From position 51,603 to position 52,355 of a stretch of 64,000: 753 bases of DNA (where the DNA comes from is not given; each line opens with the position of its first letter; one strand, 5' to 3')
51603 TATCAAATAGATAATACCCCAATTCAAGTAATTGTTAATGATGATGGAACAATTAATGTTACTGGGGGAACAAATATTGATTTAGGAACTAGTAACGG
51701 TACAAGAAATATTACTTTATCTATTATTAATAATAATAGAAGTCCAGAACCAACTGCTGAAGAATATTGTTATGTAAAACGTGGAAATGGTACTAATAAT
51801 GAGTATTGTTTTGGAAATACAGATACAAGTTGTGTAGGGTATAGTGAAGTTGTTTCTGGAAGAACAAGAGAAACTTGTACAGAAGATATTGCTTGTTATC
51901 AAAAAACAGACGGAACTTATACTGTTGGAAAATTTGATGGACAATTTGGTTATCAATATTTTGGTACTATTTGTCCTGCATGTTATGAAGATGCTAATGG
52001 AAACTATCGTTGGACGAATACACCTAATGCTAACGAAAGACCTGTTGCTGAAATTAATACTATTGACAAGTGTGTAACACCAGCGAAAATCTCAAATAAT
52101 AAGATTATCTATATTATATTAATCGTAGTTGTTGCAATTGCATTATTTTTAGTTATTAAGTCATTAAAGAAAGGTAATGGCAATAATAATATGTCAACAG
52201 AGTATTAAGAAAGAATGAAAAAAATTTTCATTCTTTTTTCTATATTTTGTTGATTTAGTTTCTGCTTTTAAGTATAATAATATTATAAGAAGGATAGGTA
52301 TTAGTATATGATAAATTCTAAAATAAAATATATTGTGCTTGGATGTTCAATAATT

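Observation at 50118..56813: Cluster of paralogous cysteine-rich, doubly anchored surface proteins built from eukaryote-style CXXC repeats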

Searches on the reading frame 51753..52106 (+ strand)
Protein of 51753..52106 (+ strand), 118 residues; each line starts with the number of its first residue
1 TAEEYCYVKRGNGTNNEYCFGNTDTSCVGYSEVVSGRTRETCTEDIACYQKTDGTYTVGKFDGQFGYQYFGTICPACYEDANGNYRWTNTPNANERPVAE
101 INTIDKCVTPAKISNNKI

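Call 17: find_related_loci(query=A2, collection=genome_contigs, flank=10000)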
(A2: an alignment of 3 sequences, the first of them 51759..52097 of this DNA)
Query A2 (113 aa) in genome_contigs; peptide patterns used: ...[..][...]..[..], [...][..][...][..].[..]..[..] (x = any residue, [..] = any of these).
199 stretches matched a pattern, but none encodes a relative of the query by tblastn (E <= 1e-3).

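Call 23: search_protein_representatives(alignment_id=A2)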
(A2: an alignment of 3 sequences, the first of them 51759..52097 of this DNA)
Query: 3 sequences, 112 profile positions. Proteins with E-value up to 0.001 (for the whole library): 46; up to 1e-10: 31; up to 1e-30: 6. The best 46 are listed.
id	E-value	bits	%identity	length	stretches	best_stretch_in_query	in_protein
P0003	2.7e-55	201.5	-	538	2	1-112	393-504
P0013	3.4e-48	178.7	-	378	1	2-110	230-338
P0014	1.6e-36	141.1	-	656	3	2-80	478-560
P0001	5.8e-34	132.8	-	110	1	42-111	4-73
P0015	7.1e-31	122.9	-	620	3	2-111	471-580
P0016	8.4e-31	122.7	-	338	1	2-109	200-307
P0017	2.6e-29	117.8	-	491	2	3-104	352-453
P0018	8.6e-29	116.2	-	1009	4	2-108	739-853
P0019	5.4e-28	113.6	-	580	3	3-109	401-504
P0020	1.1e-27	112.7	-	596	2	2-105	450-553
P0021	1.1e-26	109.4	-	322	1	2-108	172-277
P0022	7.3e-25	103.5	-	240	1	2-106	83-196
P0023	2.4e-24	101.9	-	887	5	2-105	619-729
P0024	2.6e-24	101.8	-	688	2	1-111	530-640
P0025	5.9e-24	100.6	-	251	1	2-108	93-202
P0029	4.5e-20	88.1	-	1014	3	2-78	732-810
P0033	1.3e-17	80.2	-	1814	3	1-74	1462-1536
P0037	1.5e-13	67.1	-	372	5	71-106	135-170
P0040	4.2e-11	59.2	-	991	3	2-105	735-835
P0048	8.1e-07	45.4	-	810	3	36-105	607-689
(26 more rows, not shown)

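Call 32: search_protein_families(library=ncbifam, proteins=[P0048, P0018, P0037, P0033], max_evalue=0.01)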
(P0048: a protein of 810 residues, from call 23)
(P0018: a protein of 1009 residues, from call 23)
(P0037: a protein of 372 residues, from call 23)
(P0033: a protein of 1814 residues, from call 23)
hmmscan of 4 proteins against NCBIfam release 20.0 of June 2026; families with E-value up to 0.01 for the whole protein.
P0048 (810 aa): 1 family
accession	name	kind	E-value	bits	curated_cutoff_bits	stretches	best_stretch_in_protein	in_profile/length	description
NF009003.0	PRK12348.1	subfamily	0.0077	15.9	331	0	701-752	132-180/228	L-ribulose-5-phosphate 4-epimerase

P0018 (1009 aa): 0 families

P0037 (372 aa): 2 families
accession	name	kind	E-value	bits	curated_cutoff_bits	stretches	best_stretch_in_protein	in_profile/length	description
NF009003.0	PRK12348.1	subfamily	0.00037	20.2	331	0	258-318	131-184/228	L-ribulose-5-phosphate 4-epimerase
NF006047.0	PRK08193.1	subfamily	0.0021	17.6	257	0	253-323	127-194/231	L-ribulose-5-phosphate 4-epimerase AraD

P0033 (1814 aa): 0 families

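Call 33: find_encoding_contigs(protein=P0048, flank=10000, max_places=4)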
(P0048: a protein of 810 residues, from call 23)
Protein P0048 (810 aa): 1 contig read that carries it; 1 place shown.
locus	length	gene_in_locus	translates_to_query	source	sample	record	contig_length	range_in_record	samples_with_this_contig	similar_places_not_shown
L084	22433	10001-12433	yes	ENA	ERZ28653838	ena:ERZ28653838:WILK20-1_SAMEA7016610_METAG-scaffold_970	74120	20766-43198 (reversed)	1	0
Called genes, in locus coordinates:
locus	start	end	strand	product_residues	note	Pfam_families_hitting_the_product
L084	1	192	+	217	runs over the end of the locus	PF01863:YgjP-like, PF10263:SprT-like (weak)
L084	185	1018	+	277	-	PF00763:THF_DHG_CYH, PF02882:THF_DHG_CYH_C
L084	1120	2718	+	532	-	PF00005:ABC_tran, PF02463:SMC_N (faint), PF13304:AAA_21 (faint), PF12848:ABC_tran_Xtn, PF00005:ABC_tran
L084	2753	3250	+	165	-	-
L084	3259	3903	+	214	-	PF21984:DnaD_N, PF07261:DnaB_2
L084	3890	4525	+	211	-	PF00730:HhH-GPD, PF00633:HHH (weak)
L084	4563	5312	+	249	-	-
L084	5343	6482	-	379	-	PF05636:HIGH_NTase1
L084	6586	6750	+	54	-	PF00471:Ribosomal_L33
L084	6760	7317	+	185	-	PF08207:EFP_N, PF01132:EFP, PF09285:Elong-fact-P_C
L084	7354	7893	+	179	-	-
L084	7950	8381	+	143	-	PF10747:SirA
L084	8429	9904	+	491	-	PF09547:SpoIVA_ATPase, PF20438:SpoIVA_middle, PF20439:SpoIVA_C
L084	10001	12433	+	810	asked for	-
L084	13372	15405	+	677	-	PF00884:Sulfatase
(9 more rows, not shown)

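Call 34: find_encoding_contigs(protein=P0013, flank=10000, max_places=4)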
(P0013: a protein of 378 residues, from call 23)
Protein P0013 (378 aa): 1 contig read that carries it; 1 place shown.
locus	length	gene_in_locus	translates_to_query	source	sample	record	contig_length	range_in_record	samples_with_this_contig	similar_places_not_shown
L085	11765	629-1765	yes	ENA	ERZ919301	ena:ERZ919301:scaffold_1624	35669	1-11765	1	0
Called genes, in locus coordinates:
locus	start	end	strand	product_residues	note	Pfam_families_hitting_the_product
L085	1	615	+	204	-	?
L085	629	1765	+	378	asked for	-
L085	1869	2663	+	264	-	PF00005:ABC_tran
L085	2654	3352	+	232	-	-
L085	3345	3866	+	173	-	-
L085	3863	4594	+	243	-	PF01416:PseudoU_synth_1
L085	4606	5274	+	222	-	-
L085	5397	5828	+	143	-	PF00572:Ribosomal_L13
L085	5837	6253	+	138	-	PF00380:Ribosomal_S9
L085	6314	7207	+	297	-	PF02401:LYTB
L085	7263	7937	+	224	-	PF04298:Zn_peptidase_2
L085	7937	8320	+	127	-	PF00636:Ribonuclease_3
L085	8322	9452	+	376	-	PF00266:Aminotran_5, PF00155:Aminotran_1_2 (weak)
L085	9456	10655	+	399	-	PF22025:ThiI_fer, PF02926:THUMP, PF02568:ThiI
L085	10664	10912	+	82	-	-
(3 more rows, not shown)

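Call 37: find_encoding_contigs(protein=P0018, flank=10000, max_places=3)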
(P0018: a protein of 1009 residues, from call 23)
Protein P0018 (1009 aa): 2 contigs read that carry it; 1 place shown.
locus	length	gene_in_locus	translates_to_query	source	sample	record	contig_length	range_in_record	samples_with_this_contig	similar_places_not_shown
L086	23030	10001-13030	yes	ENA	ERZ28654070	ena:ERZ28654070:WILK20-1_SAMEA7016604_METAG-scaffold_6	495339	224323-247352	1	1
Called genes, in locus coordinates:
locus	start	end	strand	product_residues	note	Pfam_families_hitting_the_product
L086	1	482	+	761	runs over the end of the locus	PF17854:FtsK_alpha, PF01580:FtsK_SpoIIIE, PF12846:AAA_10 (faint), PF09397:FtsK_gamma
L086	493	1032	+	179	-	-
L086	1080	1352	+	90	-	-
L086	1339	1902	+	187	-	PF03602:Cons_hypoth95, PF02086:MethyltransfD12 (faint), PF09445:Methyltransf_15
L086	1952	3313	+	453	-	PF08245:Mur_ligase_M, PF02875:Mur_ligase_C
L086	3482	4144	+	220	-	-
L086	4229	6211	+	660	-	PF17191:RecG_wedge, PF04851:ResIII, PF00270:DEAD, PF00271:Helicase_C, PF19833:RecG_dom3_C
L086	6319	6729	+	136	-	-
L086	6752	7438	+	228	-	PF20582:UPF0758_N, PF04002:RadC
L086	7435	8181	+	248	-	PF04085:MreC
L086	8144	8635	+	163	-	-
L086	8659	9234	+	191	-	PF01551:Peptidase_M23 (weak)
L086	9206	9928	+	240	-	PF02163:Peptidase_M50 (weak)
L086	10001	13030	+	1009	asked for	-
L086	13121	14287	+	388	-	PF01676:Metalloenzyme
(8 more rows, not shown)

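Call 40: search_solved_structures(query=A2, max_evalue=10)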
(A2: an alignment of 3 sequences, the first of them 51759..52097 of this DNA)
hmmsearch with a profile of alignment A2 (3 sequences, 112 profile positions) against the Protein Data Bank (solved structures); distinct sequences matched with E-value up to 10: 0.

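Call 51: predict_structure(alignment_id=A4)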
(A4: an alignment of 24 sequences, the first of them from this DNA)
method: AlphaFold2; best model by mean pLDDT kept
length: 118 residues; sequences in the alignment: 24
mean_pLDDT: 92.9   pTM: 0.76
mean pLDDT of the five models: 92.9, 92.8, 91.9, 92.0, 90.4
residues with pLDDT >= 90: 103; 70-90: 8; 50-70: 7; < 50: 0
segments of 3 or more residues with pLDDT < 50: none
pLDDT, mean of each block of 10 residues (from residue 1): 92 97 95 95 97 96 97 96 95 95 91 64
secondary structure, 60 per line:
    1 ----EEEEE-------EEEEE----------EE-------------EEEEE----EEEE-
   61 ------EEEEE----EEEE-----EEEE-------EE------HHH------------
elements in order: E5-9 E17-21 E47-51 E56-59 E67-71 E76-79 E85-88

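Call 53: fold_search(model_id=the predicted structure, library=pdb)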
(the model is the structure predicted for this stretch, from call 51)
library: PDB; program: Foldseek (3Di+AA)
matches with E <= 10: 53; with E <= 0.001: 0
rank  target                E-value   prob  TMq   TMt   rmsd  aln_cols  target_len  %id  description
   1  4owj_A                9.2e-01  0.08  0.19  0.17  14.5       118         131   18  Crystal Structure of the Vibrio vulnificus Hemolysin/Cytolysin Beta-Trefoil Lectin (released 2014-05-28)
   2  4owk_F                1.1e+00  0.08  0.19  0.17  14.2       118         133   18  Crystal Structure of the Vibrio vulnificus Hemolysin/Cytolysin Beta-Trefoil Lectin with N-Acetyl-D-Galactosamine Bound (released 2014-05-28)
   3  4owl_D                1.1e+00  0.06  0.19  0.17  18.4       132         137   16  Crystal Structure of the Vibrio vulnificus Hemolysin/Cytolysin Beta-Trefoil Lectin with N-Acetyl-D-Lactosamine Bound (released 2014-05-28)
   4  4owj_F                2.0e+00  0.06  0.19  0.17  14.5       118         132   18  Crystal Structure of the Vibrio vulnificus Hemolysin/Cytolysin Beta-Trefoil Lectin (released 2014-05-28)
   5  8z5u_A                2.0e+00  0.03  0.15  0.09  17.2       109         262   15  Cryo-EM structure of the rod-export apparatus with partial hook within the polar flagellar motor (released 2025-10-22)
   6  8z5u_AR               2.0e+00  0.02  0.14  0.08  18.4       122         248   18  Cryo-EM structure of the rod-export apparatus with partial hook within the polar flagellar motor (released 2025-10-22)
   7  4owl_E                2.1e+00  0.05  0.18  0.17  13.2       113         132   18  Crystal Structure of the Vibrio vulnificus Hemolysin/Cytolysin Beta-Trefoil Lectin with N-Acetyl-D-Lactosamine Bound (released 2014-05-28)
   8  3r8q                  2.1e+00  0.02  0.15  0.09  13.6       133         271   10  Structure of Fibronectin domain 12-14 (released 2012-04-11)
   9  4owk_E                2.9e+00  0.04  0.19  0.17  14.5       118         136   18  Crystal Structure of the Vibrio vulnificus Hemolysin/Cytolysin Beta-Trefoil Lectin with N-Acetyl-D-Galactosamine Bound (released 2014-05-28)
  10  3a07_A                3.1e+00  0.04  0.16  0.17  12.6       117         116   11  Crystal Structure of Actinohivin; Potent anti-HIV Protein (released 2009-08-25)
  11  7bin_q                3.2e+00  0.02  0.15  0.10  17.7       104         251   14  Salmonella export gate and rod refined in focussed C1 map (released 2021-05-05)
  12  6sof_B                3.4e+00  0.02  0.16  0.13  17.3        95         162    4  human insulin receptor ectodomain bound by 4 insulin (released 2019-11-13)
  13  6g6o_A                4.2e+00  0.03  0.20  0.10  12.4       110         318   11  Crystal structure of the computationally designed Ika8 protein: crystal packing No.1 in P63 (released 2018-11-28)
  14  6h0b_A                4.7e+00  0.02  0.19  0.07  13.2       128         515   12  Crystal structure of the human GalNAc-T4 in complex with UDP, manganese and the diglycopeptide 6. (released 2018-10-10)
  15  7y8i_E                5.0e+00  0.02  0.14  0.16  11.0        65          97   11  Crystal structure of sDscam FNIII3 domain, isoform alpha7 (released 2023-05-24)
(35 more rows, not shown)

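Call 56: find_related_loci(query=A5, collection=metagenome_contigs, flank=10000)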
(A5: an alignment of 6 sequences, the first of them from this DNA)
Query A5 (118 aa) in metagenome_contigs; peptide patterns used: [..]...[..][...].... (x = any residue, [..] = any of these).
5 stretches matched a pattern; 2 encode a relative of the query (tblastn E <= 1e-3); 2 distinct loci.
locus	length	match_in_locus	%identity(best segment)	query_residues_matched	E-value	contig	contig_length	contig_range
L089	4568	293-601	44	6-109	3e-28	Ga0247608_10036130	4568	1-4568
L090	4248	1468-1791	42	5-110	4e-20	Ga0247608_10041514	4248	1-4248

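Call 76: find_homologous_proteins(query=P0048, max_evalue=0.00001)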
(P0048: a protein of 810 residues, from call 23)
Query P0048 (810 aa): 8 proteins with E <= 0.00001 among 8000 candidates.
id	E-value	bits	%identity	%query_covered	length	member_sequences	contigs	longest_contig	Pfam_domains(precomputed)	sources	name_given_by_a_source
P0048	0.0e+0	1861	100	100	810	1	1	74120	-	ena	-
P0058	2.9e-169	583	36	14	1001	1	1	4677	-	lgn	-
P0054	3.9e-149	517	46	69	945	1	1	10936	-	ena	-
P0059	3.0e-118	415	45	38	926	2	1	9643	-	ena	-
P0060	3.1e-115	405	41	58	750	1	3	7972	-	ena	-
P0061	2.0e-96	342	50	33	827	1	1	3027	-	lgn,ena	-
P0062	4.0e-48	183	45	29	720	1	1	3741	-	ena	-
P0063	3.1e-12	64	40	10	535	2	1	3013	PF01476.27,PF23473.2,PF02368.25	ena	-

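Call 89: find_encoding_contigs(protein=P0029, flank=10000, max_places=3)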
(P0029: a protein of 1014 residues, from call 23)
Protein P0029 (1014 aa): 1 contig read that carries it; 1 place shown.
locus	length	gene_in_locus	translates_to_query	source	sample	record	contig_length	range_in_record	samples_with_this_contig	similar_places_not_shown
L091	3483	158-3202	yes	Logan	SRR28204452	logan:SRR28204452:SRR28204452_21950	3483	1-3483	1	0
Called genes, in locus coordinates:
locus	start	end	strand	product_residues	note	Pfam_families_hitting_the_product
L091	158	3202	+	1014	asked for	PF02368:Big_2 (weak)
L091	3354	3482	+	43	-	?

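Call 90: find_encoding_contigs(protein=P0015, flank=10000, max_places=3)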
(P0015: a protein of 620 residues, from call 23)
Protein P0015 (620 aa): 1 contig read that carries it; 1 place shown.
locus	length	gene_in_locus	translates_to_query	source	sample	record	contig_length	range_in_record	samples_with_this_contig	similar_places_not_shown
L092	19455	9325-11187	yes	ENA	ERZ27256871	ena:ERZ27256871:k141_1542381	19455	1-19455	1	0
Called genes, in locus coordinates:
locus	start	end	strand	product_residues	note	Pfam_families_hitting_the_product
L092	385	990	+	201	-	-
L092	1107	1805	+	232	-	PF02463:SMC_N (faint), PF00005:ABC_tran, PF13401:AAA_22 (faint), PF13304:AAA_21 (faint)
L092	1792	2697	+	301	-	PF18075:FtsX_ECD, PF02687:FtsX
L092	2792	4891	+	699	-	PF05621:TniB (weak), PF23569:NBD_SMAX1, PF00004:AAA, PF17871:AAA_lid_9, PF00004:AAA, PF07724:AAA_2, PF07728:AAA_5, PF10431:ClpB_D2-small, +9 more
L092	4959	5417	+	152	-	-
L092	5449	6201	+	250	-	PF20730:YetF_N, PF04239:DUF421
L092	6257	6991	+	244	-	-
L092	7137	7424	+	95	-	PF01250:Ribosomal_S6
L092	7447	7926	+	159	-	PF00436:SSB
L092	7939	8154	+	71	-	PF01084:Ribosomal_S18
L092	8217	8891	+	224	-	PF04298:Zn_peptidase_2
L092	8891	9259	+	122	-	PF00636:Ribonuclease_3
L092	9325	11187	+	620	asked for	PF17802:SpaA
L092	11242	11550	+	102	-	-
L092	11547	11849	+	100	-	-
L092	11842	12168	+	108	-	-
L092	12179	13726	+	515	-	-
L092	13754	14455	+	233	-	PF08032:SpoU_sub_bind, PF00588:SpoU_methylase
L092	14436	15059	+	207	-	PF04542:Sigma70_r2 (weak), PF08281:Sigma70_r4_2 (weak)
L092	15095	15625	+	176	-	-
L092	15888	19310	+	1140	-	-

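Call 91: find_encoding_contigs(protein=P0040, flank=10000, max_places=3)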
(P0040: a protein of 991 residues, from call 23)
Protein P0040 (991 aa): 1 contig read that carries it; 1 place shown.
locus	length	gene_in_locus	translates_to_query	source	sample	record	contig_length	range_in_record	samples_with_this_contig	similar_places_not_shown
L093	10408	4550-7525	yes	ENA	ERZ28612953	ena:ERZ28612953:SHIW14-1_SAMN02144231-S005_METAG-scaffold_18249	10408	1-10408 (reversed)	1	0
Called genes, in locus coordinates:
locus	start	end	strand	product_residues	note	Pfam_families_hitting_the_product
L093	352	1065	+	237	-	PF00561:Abhydrolase_1, PF05057:DUF676 (weak), PF12146:Hydrolase_4, PF12697:Abhydrolase_6, PF00975:Thioesterase (weak), PF00326:Peptidase_S9, PF05728:UPF0227 (weak), PF06028:DUF915 (weak), +4 more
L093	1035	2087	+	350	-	PF02912:Phe_tRNA-synt_N, PF01409:tRNA-synt_2d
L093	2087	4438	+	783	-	PF01588:tRNA_bind, PF03483:B3_4, PF03484:B5, PF17759:tRNA_synthFbeta, PF03147:FDX-ACB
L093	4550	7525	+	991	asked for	PF17802:SpaA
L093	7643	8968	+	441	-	PF01522:Polysacc_deac_1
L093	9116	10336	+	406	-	PF02491:SHS2_FTSA (weak), PF06723:MreB_Mbl (weak), PF14450:FtsA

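Call 94: fold_search(model_id=the predicted structure, library=viral)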
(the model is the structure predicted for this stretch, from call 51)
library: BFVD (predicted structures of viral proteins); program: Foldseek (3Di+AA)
matches with E <= 10: 91; with E <= 0.001: 0
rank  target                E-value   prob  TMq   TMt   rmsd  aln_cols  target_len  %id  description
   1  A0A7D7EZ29            3.5e-01  0.18  0.18  0.11  10.7        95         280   18  (no name in the UniProt tables at hand)
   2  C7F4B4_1              1.4e+00  0.04  0.18  0.04  16.5       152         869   10  (no name in the UniProt tables at hand)
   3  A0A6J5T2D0            2.3e+00  0.05  0.17  0.10  17.6       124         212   13  Uncharacterized protein [uncultured Caudovirales phage]
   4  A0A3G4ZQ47            2.3e+00  0.02  0.13  0.03  16.6       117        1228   19  Flagellar basal-body rod protein FlgG (Fragment) [Barrevirus sp.]
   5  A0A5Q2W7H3            3.0e+00  0.02  0.14  0.02  20.0       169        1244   12  (no name in the UniProt tables at hand)
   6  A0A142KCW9            3.2e+00  0.03  0.13  0.18  17.1        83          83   12  (no name in the UniProt tables at hand)
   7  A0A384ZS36            3.2e+00  0.02  0.17  0.04  17.6       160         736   13  Uncharacterized protein [Vibrio phage YC]
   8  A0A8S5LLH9            3.2e+00  0.01  0.15  0.11  14.2       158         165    8  Uncharacterized protein [Siphoviridae sp. ctKcB20]
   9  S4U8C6                3.3e+00  0.04  0.15  0.19  10.1        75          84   13  Uncharacterized protein [Listeria phage LP-110]
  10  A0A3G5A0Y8            3.3e+00  0.03  0.21  0.09  10.7       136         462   15  Uncharacterized protein [Harvfovirus sp.]
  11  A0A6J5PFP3            3.3e+00  0.03  0.18  0.06  14.0       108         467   13  Uncharacterized protein [uncultured Caudovirales phage]
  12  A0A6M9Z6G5            3.5e+00  0.12  0.25  0.17   6.8        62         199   18  (no name in the UniProt tables at hand)
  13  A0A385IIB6            3.5e+00  0.11  0.19  0.13   8.3        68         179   13  Homing endonuclease [Acinetobacter phage KARL-1]
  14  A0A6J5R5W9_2          3.7e+00  0.01  0.14  0.03  17.7       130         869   14  Uncharacterized protein [uncultured Caudovirales phage]
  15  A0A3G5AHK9            4.2e+00  0.02  0.16  0.04  18.0       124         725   18  Uncharacterized protein [Sylvanvirus sp.]
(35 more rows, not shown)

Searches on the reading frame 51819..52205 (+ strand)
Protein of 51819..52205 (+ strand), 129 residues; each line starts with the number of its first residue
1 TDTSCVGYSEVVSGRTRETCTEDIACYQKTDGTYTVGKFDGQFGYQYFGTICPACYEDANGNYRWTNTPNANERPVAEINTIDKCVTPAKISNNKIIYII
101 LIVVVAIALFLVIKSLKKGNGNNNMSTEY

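Call 13: find_homologous_proteins(query=A1, max_evalue=0.001)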
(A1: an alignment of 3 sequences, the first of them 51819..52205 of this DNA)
Query A1 (3 sequences) (129 aa, profile of the alignment): 1 proteins with E <= 0.001 among 2088 candidates.
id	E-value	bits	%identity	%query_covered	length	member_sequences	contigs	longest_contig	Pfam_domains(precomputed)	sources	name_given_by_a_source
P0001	3.7e-49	184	87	83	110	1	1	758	-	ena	-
